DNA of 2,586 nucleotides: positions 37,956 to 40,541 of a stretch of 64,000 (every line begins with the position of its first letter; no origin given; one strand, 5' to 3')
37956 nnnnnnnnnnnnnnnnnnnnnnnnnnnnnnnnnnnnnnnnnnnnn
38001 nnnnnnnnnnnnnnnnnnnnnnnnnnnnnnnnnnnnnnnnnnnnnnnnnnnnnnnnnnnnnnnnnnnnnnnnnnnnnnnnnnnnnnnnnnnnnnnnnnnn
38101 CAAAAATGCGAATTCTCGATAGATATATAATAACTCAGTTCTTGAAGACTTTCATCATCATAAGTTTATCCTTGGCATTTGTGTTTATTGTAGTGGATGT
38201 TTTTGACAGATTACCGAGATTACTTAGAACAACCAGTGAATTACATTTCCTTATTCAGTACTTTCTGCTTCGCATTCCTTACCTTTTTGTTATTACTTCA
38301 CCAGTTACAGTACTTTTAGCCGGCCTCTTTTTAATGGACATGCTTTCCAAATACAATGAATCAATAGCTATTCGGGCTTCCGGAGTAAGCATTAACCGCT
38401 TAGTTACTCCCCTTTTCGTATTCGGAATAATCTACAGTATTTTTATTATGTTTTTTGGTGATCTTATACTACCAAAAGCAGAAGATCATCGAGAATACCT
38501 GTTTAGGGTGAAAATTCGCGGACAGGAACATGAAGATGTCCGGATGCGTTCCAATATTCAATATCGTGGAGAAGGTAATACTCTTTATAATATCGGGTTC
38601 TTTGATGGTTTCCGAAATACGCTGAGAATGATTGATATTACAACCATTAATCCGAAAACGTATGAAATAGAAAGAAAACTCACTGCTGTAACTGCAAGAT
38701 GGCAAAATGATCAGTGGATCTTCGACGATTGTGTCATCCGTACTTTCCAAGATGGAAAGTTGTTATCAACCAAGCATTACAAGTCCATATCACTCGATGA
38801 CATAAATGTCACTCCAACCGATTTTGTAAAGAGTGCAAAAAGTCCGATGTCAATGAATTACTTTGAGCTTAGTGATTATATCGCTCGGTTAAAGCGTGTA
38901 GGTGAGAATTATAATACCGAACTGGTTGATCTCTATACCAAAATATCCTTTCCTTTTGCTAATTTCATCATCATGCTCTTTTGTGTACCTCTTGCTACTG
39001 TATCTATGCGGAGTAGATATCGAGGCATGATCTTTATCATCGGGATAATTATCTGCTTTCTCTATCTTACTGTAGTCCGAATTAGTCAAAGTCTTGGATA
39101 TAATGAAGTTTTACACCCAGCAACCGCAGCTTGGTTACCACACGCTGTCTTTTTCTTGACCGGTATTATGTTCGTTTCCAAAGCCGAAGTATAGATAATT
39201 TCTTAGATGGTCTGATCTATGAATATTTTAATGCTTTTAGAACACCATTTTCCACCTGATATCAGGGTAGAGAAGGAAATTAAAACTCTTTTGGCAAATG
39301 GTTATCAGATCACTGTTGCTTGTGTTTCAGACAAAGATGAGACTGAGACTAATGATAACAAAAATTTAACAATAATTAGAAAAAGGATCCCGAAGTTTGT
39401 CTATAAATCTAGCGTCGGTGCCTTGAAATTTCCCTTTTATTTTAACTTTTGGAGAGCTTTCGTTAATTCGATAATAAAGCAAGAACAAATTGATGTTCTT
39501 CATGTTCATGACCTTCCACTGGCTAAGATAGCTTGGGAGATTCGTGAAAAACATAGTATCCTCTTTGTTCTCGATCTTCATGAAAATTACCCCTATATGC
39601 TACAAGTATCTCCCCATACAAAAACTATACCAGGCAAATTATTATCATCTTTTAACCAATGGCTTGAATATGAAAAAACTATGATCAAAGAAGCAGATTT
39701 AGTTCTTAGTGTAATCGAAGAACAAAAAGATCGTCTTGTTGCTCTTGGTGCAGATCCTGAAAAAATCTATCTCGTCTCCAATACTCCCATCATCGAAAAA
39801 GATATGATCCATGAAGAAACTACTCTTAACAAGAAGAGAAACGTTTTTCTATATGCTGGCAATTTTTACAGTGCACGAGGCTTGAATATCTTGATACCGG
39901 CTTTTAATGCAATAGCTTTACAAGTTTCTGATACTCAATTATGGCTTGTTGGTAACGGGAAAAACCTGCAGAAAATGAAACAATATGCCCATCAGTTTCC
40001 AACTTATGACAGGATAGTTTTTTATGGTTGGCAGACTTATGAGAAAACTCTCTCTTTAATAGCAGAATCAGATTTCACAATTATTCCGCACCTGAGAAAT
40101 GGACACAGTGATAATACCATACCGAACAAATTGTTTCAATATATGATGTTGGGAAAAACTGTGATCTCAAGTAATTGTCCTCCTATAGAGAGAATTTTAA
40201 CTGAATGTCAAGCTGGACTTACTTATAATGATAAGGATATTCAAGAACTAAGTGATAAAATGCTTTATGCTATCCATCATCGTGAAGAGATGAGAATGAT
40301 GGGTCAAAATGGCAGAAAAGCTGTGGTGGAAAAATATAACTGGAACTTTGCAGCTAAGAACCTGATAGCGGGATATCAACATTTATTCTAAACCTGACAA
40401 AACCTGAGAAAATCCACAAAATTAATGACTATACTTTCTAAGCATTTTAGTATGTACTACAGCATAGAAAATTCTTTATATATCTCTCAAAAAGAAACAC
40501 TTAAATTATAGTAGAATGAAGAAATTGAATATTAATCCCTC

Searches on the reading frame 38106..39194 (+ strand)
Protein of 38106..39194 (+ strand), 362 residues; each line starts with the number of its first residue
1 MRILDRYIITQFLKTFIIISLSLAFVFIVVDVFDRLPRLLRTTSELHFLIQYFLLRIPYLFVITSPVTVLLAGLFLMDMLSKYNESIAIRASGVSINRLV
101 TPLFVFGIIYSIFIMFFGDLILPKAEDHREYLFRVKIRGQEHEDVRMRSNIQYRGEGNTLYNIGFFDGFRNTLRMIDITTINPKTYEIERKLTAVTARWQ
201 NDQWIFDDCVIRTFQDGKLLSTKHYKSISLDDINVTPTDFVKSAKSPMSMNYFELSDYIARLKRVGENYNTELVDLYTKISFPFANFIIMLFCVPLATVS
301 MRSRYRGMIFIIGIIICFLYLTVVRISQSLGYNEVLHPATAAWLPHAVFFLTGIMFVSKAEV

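Call 11: search_protein_families(library=pfam, proteins=[window:38106-39194:+], max_evalue=0.001)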
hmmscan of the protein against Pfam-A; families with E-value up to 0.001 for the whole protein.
window:38106-39194:+ (362 aa): 1 family
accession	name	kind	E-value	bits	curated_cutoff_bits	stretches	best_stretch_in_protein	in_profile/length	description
PF03739.19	LptF_LptG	-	1.9e-70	238.1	27.9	1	6-356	1-350/353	Lipopolysaccharide export system permease LptF/LptG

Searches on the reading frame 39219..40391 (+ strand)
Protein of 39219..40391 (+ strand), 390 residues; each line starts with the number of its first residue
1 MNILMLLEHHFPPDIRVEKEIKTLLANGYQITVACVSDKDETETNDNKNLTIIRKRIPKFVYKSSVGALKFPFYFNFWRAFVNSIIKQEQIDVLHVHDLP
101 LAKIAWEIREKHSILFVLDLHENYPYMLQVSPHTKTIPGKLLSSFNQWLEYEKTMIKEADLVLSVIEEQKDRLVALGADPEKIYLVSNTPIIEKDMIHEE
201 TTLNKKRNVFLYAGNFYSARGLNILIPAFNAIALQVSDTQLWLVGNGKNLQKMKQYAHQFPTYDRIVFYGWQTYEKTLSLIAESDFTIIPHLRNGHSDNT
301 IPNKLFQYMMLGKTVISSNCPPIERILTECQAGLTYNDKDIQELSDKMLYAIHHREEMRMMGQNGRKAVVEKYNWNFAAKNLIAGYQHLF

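Call 12: search_protein_families(library=pfam, proteins=[window:39219-40391:+], max_evalue=0.001)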
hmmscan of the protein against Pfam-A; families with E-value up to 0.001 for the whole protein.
window:39219-40391:+ (390 aa): 5 families
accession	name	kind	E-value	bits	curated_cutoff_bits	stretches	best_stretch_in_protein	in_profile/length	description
PF00534.26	Glycos_transf_1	-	7.1e-23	81.4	26.4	1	195-367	3-171/172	Glycosyl transferases group 1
PF13692.12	Glyco_trans_1_4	-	9.1e-18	65.3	27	1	208-352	2-140/142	Glycosyl transferases group 1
PF13439.12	Glyco_transf_4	-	5.4e-15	56.3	28.5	1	22-188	13-164/170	Glycosyltransferase Family 4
PF13579.12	Glyco_trans_4_4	-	8.7e-12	46.1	29.7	1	21-188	11-157/158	Glycosyl transferase 4-like domain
PF13524.12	Glyco_trans_1_2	-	1.1e-09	38.8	25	1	258-383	26-143/144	Glycosyl transferase-like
